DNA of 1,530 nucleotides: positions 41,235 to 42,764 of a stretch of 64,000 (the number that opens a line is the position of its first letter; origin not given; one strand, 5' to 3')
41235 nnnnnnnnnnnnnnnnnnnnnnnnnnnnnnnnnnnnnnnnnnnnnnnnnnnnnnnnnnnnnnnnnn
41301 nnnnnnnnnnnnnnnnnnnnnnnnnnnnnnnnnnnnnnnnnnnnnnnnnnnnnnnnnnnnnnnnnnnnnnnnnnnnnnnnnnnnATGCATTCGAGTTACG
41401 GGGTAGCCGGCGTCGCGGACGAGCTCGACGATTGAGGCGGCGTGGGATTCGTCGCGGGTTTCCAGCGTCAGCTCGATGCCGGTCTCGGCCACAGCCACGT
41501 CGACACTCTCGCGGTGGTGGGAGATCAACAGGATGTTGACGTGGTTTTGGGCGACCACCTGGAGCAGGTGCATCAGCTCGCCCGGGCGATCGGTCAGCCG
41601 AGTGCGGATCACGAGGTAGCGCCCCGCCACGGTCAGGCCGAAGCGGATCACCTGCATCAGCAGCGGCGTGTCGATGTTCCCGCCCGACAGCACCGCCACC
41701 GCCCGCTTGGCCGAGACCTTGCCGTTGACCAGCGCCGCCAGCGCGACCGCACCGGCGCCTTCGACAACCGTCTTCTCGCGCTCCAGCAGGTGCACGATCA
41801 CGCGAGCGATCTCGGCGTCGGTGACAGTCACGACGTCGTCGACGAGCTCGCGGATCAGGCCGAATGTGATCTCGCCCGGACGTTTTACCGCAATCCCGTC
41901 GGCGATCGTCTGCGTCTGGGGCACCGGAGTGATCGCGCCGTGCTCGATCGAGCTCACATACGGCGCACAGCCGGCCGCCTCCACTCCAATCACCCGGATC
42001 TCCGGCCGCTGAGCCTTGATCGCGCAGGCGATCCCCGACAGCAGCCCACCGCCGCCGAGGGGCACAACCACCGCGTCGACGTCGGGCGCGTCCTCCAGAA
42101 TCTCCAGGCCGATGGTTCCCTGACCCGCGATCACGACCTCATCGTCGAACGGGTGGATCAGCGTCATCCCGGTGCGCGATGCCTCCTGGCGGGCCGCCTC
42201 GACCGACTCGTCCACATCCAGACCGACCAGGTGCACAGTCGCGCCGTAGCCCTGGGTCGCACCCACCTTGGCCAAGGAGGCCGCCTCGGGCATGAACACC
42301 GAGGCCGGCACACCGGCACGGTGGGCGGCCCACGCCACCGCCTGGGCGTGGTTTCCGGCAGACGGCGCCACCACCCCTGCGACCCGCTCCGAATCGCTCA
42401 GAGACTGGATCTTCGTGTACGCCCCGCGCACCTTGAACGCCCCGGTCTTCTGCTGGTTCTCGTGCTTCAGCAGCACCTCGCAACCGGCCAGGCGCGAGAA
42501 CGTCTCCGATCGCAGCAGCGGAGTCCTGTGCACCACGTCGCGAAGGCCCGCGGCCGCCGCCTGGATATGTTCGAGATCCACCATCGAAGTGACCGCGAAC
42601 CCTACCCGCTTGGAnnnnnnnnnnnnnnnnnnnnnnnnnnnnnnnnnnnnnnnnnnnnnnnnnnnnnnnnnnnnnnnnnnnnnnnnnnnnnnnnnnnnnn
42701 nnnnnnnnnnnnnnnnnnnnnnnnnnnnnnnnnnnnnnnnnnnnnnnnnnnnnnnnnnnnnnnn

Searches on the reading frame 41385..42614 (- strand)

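Call 26: search_protein_families(library=pfam, proteins=[window:41385-42614:-], max_evalue=0.01)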
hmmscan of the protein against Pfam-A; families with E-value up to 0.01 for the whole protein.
window:41385-42614:- (410 aa): 3 families
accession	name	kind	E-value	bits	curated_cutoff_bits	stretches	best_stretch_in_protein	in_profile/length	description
PF00291.31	PALP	-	3e-85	286.5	35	1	26-311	3-295/295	Pyridoxal-phosphate dependent enzyme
PF01842.31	ACT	-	8.9e-05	22.6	27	1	335-401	2-63/66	ACT domain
PF13291.12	ACT_4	-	0.0025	18.9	27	0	336-397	9-67/80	ACT domain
